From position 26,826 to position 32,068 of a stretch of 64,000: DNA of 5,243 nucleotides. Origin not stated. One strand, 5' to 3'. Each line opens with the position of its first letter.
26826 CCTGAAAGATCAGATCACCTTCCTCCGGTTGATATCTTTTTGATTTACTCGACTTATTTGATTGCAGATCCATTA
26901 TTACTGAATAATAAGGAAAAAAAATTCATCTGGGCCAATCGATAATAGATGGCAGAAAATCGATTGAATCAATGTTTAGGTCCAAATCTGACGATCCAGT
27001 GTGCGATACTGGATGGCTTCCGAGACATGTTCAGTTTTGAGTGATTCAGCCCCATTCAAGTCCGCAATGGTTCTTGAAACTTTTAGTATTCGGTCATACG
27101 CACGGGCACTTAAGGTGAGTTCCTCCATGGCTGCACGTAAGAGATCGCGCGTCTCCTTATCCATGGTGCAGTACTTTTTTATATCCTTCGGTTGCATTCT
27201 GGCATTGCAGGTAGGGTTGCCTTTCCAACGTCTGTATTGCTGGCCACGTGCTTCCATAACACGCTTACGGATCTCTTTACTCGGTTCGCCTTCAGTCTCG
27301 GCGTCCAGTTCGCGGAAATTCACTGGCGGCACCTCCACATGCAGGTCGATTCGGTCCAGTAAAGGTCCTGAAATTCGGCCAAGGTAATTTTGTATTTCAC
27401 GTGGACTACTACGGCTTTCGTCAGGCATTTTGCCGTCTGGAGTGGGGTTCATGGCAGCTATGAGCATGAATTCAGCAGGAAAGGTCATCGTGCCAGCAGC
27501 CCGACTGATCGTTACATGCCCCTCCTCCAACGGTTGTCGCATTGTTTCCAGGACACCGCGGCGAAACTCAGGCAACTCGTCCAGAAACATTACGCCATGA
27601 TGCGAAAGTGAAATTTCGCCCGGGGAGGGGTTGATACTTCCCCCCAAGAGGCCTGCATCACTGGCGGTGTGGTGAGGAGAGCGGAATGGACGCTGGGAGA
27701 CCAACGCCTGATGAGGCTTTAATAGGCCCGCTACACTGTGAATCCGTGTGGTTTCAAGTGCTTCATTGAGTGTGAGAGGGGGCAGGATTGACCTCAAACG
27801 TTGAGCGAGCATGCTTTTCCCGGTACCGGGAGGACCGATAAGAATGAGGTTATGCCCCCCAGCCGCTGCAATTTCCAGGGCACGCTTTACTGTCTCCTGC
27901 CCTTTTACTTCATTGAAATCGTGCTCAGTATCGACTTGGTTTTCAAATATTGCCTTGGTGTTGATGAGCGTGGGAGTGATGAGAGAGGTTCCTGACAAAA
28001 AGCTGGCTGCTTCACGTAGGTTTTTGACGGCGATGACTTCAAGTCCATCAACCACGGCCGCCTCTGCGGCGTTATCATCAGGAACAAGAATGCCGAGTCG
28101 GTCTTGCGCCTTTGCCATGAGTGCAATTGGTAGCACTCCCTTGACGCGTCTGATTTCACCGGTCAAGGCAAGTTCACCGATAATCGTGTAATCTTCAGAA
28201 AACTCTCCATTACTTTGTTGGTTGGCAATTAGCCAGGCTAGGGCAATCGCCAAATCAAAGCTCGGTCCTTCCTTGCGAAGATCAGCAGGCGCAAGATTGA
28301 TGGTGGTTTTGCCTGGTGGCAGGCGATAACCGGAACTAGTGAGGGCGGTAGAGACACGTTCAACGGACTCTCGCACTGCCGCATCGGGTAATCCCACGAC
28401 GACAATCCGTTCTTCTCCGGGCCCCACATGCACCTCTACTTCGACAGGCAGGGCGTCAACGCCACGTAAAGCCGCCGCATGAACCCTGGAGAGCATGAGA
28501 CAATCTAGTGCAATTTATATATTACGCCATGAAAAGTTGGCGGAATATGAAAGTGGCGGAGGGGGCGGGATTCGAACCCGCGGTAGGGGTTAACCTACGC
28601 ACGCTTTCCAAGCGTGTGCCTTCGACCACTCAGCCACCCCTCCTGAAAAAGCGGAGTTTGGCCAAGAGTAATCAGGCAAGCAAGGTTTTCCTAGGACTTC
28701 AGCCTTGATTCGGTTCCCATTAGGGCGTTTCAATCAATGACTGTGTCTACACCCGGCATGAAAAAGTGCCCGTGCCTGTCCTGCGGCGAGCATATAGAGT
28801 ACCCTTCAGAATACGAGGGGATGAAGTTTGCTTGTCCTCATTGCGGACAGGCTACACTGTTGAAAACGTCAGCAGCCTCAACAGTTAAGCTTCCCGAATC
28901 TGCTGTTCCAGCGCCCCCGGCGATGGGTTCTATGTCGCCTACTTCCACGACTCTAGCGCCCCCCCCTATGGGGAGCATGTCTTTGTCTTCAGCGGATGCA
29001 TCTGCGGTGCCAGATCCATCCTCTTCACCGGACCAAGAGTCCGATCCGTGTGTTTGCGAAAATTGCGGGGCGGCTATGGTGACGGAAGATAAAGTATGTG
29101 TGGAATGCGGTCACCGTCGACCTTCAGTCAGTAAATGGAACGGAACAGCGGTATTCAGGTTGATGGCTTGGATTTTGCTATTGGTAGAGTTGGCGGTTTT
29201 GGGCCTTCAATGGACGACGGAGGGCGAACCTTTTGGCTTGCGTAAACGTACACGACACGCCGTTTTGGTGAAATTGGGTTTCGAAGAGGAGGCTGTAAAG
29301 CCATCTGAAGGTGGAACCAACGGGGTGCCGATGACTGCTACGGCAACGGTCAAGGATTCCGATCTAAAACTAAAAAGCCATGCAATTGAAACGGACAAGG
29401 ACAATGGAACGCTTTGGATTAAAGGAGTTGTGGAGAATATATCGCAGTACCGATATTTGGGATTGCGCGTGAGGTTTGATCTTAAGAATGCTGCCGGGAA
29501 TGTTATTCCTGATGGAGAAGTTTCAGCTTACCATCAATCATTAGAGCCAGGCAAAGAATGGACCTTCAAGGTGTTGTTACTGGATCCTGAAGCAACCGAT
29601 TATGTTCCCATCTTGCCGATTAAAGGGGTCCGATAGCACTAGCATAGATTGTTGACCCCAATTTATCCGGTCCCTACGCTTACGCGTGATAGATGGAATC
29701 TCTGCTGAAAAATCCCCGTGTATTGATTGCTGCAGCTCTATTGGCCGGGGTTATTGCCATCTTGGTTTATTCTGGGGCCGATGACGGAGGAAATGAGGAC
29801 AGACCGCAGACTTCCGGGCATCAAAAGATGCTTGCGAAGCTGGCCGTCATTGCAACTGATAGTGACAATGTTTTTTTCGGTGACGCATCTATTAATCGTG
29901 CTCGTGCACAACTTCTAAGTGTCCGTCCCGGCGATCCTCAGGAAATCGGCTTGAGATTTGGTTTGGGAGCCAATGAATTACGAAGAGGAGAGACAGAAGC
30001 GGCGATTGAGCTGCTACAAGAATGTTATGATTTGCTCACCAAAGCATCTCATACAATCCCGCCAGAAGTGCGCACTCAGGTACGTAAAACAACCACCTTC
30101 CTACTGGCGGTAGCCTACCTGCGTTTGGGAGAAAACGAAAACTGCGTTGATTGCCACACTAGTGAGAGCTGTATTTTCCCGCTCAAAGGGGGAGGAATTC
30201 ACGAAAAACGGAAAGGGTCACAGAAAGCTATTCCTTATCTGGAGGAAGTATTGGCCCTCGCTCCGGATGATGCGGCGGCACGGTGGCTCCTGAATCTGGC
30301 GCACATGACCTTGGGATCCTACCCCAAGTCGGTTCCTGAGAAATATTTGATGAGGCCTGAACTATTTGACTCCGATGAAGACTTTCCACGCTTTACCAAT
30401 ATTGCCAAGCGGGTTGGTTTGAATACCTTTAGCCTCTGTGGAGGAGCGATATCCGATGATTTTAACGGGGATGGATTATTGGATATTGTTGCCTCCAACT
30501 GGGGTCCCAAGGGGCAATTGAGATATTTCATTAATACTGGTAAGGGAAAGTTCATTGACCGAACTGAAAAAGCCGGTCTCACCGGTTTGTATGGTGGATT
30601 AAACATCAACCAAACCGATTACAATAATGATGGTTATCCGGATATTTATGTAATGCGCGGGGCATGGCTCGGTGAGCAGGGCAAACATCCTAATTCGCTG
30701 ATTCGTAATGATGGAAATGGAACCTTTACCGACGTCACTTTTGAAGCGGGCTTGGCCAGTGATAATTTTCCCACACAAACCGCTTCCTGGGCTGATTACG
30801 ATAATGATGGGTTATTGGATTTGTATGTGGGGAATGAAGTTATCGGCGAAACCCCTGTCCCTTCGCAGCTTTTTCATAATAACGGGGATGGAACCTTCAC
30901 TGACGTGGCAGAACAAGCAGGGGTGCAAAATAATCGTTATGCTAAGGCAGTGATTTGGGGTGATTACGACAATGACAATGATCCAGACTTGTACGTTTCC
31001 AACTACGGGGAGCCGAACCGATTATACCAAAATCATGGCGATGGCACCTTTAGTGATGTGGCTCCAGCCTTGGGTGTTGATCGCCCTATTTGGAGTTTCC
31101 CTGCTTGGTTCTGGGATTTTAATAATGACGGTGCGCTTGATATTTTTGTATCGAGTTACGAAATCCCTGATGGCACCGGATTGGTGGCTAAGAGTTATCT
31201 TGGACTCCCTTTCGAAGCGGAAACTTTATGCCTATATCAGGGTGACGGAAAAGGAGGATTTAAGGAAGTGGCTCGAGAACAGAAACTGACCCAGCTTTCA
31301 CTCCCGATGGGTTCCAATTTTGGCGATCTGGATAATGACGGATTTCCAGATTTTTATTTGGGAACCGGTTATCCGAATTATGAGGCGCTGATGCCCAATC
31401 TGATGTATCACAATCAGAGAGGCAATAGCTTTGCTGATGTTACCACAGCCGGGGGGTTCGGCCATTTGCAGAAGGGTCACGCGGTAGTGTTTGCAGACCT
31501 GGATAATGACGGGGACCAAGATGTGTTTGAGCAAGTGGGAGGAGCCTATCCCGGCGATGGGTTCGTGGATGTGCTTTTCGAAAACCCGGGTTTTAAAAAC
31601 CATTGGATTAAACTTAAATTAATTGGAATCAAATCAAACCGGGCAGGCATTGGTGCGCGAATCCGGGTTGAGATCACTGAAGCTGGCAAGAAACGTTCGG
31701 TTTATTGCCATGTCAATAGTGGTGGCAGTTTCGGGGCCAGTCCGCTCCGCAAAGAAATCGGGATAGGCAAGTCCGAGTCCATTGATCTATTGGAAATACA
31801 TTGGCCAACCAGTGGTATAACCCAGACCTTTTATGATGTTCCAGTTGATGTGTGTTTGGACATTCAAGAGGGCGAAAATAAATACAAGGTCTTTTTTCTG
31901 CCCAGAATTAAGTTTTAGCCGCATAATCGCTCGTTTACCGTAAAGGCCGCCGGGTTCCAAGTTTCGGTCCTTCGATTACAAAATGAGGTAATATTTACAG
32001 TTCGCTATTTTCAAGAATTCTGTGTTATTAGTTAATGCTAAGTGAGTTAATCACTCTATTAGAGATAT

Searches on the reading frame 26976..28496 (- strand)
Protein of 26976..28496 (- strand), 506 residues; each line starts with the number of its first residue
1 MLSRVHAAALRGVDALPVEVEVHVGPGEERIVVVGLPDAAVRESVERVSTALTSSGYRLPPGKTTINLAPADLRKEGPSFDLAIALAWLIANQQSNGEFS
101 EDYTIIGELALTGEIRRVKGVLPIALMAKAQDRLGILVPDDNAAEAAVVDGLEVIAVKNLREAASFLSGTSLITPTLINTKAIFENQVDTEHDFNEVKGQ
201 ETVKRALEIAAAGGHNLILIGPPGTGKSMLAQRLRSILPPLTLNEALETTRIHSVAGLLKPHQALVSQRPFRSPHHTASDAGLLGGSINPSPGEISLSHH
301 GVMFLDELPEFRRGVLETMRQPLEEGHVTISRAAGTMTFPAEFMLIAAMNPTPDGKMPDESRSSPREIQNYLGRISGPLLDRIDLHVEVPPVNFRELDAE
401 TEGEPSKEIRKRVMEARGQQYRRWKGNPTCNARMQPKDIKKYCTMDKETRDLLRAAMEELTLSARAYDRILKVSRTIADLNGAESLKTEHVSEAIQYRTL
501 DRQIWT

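Call 8: search_protein_families(library=pfam, proteins=[window:26976-28496:-], max_evalue=0.001)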
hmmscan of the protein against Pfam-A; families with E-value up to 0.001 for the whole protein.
window:26976-28496:- (506 aa): 10 families
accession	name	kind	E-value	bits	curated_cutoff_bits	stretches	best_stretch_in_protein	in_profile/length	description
PF01078.27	Mg_chelatase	-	9.3e-89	296.7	20.3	1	193-396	1-206/207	Magnesium chelatase, subunit ChlI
PF13541.12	ChlI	-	8.3e-40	135.9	27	1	20-142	1-121/121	Subunit ChlI of Mg-chelatase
PF13335.12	Mg_chelatase_C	-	1.4e-34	119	26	1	403-498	1-94/94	Magnesium chelatase, subunit ChlI C-terminal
PF07728.20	AAA_5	-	7e-13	49.2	22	1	216-355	1-127/139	AAA domain (dynein-related subfamily)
PF00493.29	MCM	-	2.4e-09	37.1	23.3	1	292-387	114-202/224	MCM P-loop domain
PF20030.5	bpMoxR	-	8.8e-06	25.4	27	1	198-238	15-55/205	MoxR domain in the MoxR-vWA-beta-propeller ternary systems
PF00158.32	Sigma54_activat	-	3.4e-05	24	20.2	1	202-353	10-145/168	Sigma-54 interaction domain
PF05362.19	Lon_C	-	9.7e-05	22.5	21.1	1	24-162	49-197/205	Lon protease (S16) C-terminal proteolytic domain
PF13191.12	AAA_16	-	0.0002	22.3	32.6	1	201-238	10-48/167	AAA ATPase domain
PF13401.12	AAA_22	-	0.00064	20.5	27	0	216-239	7-30/130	AAA domain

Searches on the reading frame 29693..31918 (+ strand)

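Call 8: search_protein_families(library=pfam, proteins=[window:29693-31918:+], max_evalue=0.001)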
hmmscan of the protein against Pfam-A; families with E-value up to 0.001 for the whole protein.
window:29693-31918:+ (741 aa): 6 families
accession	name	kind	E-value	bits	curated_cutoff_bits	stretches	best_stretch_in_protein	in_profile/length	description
PF13517.12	FG-GAP_3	-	2.6e-51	172.5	26.9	6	256-320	1-61/61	FG-GAP-like repeat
PF01839.29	FG-GAP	-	4.5e-16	58.8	22.1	0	422-450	7-31/37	FG-GAP repeat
PF07593.17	UnbV_ASPIC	-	2.8e-10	40.4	23.4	1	652-719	1-64/68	ASPIC and UnbV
PF13424.12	TPR_12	-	4.6e-06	27.2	30.1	0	68-116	27-76/77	Tetratricopeptide repeat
PF13432.12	TPR_16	-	1.7e-05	25.6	32.7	0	177-218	14-54/65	Tetratricopeptide repeat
PF14559.12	TPR_19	-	0.00029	21.6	25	0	177-210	8-41/68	Tetratricopeptide repeat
